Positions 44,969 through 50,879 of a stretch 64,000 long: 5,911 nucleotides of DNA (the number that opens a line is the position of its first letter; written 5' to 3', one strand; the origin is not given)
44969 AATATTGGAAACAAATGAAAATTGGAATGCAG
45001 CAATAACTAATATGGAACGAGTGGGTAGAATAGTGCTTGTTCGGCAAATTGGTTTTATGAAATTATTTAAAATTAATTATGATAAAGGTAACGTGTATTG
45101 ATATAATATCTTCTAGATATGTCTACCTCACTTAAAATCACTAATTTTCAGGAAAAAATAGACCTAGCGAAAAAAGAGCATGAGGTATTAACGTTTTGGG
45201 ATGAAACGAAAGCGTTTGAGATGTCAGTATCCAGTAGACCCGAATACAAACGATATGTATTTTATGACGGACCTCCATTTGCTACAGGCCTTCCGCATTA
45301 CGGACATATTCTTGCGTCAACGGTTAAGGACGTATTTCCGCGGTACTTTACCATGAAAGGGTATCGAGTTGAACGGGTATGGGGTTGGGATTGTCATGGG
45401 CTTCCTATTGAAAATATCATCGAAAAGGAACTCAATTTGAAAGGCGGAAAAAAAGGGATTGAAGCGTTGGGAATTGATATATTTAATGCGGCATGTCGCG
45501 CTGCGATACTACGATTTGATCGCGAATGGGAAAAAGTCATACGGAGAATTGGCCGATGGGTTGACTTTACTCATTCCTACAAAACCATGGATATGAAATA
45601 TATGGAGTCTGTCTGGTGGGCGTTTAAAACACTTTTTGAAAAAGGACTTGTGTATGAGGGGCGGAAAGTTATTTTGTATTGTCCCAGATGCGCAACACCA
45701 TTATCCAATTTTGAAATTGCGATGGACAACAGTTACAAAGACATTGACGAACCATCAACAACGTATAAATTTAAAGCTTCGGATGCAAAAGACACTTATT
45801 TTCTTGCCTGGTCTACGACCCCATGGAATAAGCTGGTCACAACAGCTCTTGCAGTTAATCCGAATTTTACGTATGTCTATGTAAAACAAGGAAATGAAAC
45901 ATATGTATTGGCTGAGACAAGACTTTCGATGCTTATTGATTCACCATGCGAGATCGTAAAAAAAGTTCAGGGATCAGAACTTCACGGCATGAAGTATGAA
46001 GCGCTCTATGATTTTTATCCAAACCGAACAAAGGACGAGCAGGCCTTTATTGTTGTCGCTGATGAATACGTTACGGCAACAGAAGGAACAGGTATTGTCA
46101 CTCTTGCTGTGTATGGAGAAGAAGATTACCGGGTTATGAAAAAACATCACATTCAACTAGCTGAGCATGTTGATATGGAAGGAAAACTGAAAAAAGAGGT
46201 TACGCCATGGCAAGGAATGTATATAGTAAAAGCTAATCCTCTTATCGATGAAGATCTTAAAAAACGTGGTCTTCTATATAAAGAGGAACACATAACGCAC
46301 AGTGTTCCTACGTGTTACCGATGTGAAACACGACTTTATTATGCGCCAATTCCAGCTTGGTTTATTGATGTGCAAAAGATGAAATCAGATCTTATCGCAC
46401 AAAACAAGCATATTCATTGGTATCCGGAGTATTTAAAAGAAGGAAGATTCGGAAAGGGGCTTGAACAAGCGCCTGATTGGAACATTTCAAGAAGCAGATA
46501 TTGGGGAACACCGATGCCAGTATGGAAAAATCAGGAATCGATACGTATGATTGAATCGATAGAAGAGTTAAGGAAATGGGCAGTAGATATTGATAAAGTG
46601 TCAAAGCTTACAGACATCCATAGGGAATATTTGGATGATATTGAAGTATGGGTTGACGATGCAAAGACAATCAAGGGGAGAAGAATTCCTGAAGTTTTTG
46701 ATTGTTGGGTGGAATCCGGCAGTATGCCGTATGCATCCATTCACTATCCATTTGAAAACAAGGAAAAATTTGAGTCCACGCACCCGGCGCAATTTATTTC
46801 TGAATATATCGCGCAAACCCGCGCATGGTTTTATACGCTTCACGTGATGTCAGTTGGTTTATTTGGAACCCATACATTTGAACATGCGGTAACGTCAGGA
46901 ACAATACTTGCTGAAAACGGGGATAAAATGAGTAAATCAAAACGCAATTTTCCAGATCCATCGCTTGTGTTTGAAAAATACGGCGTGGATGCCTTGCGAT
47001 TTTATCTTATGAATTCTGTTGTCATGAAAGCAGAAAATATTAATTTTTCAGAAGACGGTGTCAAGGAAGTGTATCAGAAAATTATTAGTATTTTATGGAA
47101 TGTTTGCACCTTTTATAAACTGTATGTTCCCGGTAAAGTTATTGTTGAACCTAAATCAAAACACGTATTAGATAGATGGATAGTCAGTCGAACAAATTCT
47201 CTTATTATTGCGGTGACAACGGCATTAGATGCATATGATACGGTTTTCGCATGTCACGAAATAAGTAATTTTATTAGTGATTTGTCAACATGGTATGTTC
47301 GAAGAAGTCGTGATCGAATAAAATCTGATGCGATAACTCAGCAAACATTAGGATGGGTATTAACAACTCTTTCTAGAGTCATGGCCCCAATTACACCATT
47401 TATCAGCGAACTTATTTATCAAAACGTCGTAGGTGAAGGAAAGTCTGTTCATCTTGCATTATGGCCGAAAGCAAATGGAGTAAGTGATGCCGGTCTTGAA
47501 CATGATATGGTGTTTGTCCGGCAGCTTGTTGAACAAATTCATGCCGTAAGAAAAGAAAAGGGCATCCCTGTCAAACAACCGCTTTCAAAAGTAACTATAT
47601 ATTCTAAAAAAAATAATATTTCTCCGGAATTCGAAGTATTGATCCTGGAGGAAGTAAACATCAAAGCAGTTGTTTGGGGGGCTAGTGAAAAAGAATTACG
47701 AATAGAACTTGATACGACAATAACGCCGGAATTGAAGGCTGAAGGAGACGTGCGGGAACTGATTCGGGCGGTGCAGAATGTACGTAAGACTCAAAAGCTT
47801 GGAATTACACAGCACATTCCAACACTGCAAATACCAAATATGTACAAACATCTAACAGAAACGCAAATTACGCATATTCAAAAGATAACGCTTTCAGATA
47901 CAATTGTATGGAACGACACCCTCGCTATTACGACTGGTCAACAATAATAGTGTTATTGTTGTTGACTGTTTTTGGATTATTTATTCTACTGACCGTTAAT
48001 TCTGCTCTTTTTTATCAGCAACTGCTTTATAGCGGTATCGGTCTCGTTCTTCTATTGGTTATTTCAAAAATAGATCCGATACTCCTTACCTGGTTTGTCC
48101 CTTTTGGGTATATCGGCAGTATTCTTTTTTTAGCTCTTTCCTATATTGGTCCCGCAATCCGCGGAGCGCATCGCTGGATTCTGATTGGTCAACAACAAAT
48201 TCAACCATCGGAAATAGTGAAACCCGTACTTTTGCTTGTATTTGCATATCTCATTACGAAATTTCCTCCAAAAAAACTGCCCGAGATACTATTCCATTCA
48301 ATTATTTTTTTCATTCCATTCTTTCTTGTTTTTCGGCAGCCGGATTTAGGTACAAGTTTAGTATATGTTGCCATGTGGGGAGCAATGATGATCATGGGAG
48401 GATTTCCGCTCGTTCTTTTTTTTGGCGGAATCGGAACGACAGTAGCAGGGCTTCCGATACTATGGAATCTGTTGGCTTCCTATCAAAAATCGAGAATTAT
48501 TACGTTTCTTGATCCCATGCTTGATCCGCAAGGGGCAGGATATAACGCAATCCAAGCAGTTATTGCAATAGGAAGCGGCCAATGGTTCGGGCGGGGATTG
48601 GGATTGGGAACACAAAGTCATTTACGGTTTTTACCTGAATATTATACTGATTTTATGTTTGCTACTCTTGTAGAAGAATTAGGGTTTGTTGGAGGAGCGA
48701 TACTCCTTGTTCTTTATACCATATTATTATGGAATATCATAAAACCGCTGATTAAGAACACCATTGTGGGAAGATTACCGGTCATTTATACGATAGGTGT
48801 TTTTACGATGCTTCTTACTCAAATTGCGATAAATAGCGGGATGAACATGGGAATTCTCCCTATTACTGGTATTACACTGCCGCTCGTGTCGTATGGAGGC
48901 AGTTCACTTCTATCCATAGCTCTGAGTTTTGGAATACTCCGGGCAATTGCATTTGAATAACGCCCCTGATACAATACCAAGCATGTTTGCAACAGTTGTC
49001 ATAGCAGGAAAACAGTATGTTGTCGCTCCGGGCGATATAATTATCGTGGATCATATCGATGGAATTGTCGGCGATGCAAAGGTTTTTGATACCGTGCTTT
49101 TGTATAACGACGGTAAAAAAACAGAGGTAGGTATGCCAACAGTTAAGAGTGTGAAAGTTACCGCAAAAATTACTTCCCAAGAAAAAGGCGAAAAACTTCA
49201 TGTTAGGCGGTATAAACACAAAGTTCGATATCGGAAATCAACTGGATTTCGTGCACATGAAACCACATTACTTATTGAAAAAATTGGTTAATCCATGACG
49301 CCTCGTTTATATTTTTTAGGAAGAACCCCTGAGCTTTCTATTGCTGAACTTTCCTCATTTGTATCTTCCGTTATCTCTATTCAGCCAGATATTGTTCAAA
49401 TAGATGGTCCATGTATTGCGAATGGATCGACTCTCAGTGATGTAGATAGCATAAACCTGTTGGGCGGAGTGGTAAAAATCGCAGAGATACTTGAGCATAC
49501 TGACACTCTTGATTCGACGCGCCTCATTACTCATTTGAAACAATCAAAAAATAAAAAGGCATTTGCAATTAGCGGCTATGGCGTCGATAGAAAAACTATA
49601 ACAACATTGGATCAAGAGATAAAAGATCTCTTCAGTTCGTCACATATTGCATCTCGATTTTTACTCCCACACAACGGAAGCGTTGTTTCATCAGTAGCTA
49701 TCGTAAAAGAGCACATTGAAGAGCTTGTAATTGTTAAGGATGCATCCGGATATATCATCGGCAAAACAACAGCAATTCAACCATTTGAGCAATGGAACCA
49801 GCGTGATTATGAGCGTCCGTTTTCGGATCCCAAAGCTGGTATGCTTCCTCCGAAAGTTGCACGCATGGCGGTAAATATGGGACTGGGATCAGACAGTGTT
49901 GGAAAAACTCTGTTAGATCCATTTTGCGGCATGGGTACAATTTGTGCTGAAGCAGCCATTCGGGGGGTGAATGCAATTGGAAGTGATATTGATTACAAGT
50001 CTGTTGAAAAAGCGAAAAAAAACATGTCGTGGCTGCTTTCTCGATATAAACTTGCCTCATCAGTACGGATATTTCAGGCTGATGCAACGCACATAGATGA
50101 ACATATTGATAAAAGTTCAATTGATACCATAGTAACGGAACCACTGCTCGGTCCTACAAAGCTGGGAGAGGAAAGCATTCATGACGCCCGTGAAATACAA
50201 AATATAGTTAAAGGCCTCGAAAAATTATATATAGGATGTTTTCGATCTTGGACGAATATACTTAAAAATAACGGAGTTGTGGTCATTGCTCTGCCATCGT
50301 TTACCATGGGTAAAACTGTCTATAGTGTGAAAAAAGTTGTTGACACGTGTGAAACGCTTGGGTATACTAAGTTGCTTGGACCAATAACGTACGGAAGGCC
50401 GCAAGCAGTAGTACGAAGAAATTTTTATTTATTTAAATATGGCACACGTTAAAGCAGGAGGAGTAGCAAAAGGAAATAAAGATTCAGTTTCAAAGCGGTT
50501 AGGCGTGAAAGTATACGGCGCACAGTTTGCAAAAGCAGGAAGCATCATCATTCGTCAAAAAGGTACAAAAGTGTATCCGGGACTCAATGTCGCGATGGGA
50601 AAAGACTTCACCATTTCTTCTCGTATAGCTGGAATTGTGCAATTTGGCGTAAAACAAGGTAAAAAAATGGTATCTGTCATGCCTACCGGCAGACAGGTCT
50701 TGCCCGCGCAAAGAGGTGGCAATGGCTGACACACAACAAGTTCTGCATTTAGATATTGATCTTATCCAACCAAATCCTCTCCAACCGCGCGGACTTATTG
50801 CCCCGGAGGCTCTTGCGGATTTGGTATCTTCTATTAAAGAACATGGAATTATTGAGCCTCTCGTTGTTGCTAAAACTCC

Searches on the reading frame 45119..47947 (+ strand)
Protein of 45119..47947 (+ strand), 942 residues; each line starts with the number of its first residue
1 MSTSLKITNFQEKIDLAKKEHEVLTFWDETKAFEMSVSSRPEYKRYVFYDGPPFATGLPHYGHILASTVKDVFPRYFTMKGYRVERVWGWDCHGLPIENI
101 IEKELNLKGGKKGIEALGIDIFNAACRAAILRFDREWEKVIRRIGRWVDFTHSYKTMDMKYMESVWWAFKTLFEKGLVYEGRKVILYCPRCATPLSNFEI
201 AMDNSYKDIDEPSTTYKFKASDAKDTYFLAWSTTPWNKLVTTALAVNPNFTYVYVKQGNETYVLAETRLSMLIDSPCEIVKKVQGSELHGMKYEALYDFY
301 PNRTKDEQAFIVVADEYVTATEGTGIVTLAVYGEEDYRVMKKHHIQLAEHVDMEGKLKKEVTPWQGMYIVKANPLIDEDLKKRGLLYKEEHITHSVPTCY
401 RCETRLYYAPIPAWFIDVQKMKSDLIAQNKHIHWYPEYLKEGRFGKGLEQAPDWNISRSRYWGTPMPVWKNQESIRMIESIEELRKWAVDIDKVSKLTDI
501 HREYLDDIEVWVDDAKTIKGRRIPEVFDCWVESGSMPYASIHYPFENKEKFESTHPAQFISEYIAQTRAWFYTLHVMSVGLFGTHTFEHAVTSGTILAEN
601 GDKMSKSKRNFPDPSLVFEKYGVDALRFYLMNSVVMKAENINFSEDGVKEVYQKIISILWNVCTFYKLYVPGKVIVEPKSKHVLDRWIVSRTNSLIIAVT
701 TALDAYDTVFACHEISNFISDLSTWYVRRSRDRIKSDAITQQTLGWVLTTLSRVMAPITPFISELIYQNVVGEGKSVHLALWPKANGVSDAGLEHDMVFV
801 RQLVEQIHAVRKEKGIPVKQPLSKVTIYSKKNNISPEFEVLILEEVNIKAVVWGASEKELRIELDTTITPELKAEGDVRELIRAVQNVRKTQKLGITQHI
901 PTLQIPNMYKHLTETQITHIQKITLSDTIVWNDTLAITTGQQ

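Call 18: search_protein_families(library=pfam, proteins=[window:45119-47947:+], max_evalue=0.00001)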
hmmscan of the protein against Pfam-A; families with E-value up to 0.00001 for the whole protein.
window:45119-47947:+ (942 aa): 4 families
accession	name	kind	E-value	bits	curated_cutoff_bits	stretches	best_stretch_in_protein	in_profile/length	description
PF00133.28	tRNA-synt_1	-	4e-125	418.3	22.7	1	23-641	2-413/414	tRNA synthetases class I (I, L, M and V)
PF08264.19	Anticodon_1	-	1.1e-31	110.1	25.1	1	685-825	1-147/148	Anticodon-binding domain of tRNA ligase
PF09334.17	tRNA-synt_1g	-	3.3e-20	72.6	20.1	2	549-661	270-385/391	tRNA synthetases class I (M)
PF19302.4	DUF5915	-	4.4e-16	59.4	27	1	839-934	80-175/195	Domain of unknown function (DUF5915)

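Call 19: find_homologous_proteins(query=window:45119-47947:+, max_evalue=1e-20)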
Query window:45119-47947:+ (942 aa): 8000 proteins with E <= 1e-20 among 8000 candidates; the best 120 are listed.
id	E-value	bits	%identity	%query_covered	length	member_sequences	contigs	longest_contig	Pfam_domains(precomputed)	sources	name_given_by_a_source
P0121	0.0e+0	2195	100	100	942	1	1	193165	PF09334.18,PF08264.20,PF00133.29,PF19302.5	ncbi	-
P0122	0.0e+0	1910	85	100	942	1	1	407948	PF09334.18,PF08264.20,PF00133.29,PF19302.5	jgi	jgi:isoleucyl-tRNA synthetase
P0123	0.0e+0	1884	84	100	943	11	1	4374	PF09334.18,PF08264.20,PF00133.29,PF19302.5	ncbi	-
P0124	0.0e+0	1878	83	100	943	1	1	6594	PF09334.18,PF08264.20,PF00133.29,PF19302.5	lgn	-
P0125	0.0e+0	1854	83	100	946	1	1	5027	PF09334.18,PF08264.20,PF00133.29,PF19302.5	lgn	-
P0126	0.0e+0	1821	82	100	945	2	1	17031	PF09334.18,PF08264.20,PF00133.29,PF19302.5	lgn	-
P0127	0.0e+0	1809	82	100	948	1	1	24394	PF09334.18,PF08264.20,PF00133.29,PF19302.5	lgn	-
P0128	0.0e+0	1757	79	100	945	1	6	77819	PF09334.18,PF08264.20,PF00133.29,PF19302.5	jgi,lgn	-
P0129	0.0e+0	1592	72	99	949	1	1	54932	PF09334.18,PF08264.20,PF00133.29,PF19302.5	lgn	-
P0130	0.0e+0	1590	73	100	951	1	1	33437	PF09334.18,PF08264.20,PF00133.29,PF19302.5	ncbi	ncbi:MAG: isoleucine--tRNA ligase [Candidatus Gottesmanbacteria bacterium]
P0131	0.0e+0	1582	72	99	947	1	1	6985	PF09334.18,PF08264.20,PF00133.29,PF19302.5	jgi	-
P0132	0.0e+0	1576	71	100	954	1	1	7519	PF09334.18,PF08264.20,PF00133.29,PF19302.5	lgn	-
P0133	0.0e+0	1575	71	99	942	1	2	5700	PF09334.18,PF08264.20,PF00133.29,PF19302.5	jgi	-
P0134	0.0e+0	1565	72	99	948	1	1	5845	PF09334.18,PF08264.20,PF00133.29,PF19302.5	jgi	-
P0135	0.0e+0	1565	71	99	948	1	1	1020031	PF09334.18,PF08264.20,PF00133.29,PF19302.5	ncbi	ncbi:MAG: isoleucine--tRNA ligase [Microgenomates group bacterium]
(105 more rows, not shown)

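Call 22: find_encoding_contigs(protein=P0121, flank=10000, max_places=3)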
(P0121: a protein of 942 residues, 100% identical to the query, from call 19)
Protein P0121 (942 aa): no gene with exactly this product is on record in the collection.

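Call 26: list_cluster_members(proteins=[P0121, P0122, P0123, P0128, P0129, P0001, P0002, P0010, P0016, P0017])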
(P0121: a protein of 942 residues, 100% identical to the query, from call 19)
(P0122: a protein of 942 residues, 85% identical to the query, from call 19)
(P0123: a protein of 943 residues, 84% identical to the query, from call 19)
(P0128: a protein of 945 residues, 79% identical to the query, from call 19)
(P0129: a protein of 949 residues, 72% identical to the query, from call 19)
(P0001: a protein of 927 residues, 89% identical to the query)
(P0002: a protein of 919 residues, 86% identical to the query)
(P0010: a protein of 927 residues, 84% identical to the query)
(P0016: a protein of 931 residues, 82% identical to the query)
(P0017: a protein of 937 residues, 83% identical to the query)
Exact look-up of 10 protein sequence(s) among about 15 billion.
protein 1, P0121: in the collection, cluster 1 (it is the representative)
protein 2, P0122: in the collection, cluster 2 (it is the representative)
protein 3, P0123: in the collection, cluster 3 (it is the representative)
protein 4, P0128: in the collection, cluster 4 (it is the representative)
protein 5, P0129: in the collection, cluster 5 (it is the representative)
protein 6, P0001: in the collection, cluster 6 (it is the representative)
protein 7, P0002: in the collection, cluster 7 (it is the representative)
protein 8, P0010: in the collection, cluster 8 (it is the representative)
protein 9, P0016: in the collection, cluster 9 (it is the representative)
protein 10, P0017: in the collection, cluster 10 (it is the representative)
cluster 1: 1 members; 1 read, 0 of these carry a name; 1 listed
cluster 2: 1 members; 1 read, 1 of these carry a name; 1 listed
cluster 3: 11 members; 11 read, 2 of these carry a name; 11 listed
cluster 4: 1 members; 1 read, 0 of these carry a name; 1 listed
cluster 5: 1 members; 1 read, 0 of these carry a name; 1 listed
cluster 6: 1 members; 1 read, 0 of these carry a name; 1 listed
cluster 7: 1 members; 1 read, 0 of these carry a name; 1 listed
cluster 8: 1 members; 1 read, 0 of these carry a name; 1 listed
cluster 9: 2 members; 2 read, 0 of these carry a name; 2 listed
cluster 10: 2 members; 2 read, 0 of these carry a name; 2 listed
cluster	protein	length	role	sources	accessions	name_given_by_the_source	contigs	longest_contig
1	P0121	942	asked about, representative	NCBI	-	-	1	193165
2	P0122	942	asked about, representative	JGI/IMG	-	isoleucyl-tRNA synthetase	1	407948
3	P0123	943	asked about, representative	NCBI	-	-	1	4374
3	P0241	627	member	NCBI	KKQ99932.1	MAG: Isoleucine-tRNA ligase, partial [Microgenomates group bacterium GW2011_GWC1_39_12]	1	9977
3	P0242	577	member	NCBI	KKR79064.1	MAG: Isoleucine-tRNA ligase, partial [Microgenomates group bacterium GW2011_GWB1_40_9]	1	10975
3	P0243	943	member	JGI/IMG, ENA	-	-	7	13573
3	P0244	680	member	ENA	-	-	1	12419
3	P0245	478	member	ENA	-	-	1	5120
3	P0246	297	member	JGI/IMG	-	-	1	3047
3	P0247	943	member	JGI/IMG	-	-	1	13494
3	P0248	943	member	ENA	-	-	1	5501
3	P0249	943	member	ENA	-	-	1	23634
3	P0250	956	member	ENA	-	-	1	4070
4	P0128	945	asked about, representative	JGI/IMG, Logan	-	-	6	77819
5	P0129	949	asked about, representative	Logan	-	-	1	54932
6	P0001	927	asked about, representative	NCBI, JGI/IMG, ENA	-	-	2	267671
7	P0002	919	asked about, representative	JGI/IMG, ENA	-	-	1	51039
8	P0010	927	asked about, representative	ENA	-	-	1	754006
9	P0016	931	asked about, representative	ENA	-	-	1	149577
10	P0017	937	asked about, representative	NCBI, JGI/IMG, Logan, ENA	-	-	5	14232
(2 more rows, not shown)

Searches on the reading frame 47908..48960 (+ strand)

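Call 56: search_protein_families(library=pfam, proteins=[window:47908-48960:+], max_evalue=0.0001)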
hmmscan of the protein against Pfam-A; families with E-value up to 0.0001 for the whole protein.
window:47908-48960:+ (350 aa): 1 family
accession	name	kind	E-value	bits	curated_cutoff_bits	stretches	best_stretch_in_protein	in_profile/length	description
PF01098.24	FTSW_RODA_SPOVE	-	4.7e-76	256.5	26.4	1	13-348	5-351/356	Cell cycle protein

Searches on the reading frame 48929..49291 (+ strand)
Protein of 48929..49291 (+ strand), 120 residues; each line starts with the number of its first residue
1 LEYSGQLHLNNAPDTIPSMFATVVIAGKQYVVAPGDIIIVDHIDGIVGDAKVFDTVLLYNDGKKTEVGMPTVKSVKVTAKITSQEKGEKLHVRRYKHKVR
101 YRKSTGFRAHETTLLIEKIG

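Call 56: search_protein_families(library=pfam, proteins=[window:48929-49291:+], max_evalue=0.0001)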
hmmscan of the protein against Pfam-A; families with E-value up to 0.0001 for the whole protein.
window:48929-49291:+ (120 aa): 1 family
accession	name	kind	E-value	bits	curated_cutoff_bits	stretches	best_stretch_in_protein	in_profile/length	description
PF00829.26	Ribosomal_L21p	-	2.2e-25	89.2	27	1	19-119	1-99/99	Ribosomal prokaryotic L21 protein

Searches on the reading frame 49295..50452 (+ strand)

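Call 56: search_protein_families(library=pfam, proteins=[window:49295-50452:+], max_evalue=0.0001)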
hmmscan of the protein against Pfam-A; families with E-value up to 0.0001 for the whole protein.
window:49295-50452:+ (385 aa): 3 families
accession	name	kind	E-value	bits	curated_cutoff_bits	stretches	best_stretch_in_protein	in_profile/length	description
PF01170.24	UPF0020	-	9.5e-12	45.5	22.3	1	184-335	12-168/197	RMKL-like, methyltransferase domain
PF13847.12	Methyltransf_31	-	2.2e-09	37.6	27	1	202-351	3-125/145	Methyltransferase domain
PF01555.25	N6_N4_Mtase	-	4.3e-07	30.5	26.7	1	105-242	136-221/221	DNA methylase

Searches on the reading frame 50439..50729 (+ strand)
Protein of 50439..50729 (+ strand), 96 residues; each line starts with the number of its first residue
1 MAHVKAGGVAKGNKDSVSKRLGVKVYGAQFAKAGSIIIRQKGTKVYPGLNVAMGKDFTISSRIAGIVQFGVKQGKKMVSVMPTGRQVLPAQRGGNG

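Call 56: search_protein_families(library=pfam, proteins=[window:50439-50729:+], max_evalue=0.0001)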
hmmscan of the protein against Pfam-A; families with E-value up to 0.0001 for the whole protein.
window:50439-50729:+ (96 aa): 1 family
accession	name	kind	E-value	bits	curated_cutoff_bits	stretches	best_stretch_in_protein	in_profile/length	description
PF01016.24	Ribosomal_L27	-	2.6e-26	91.9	20.5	1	2-80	1-79/79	Ribosomal L27 protein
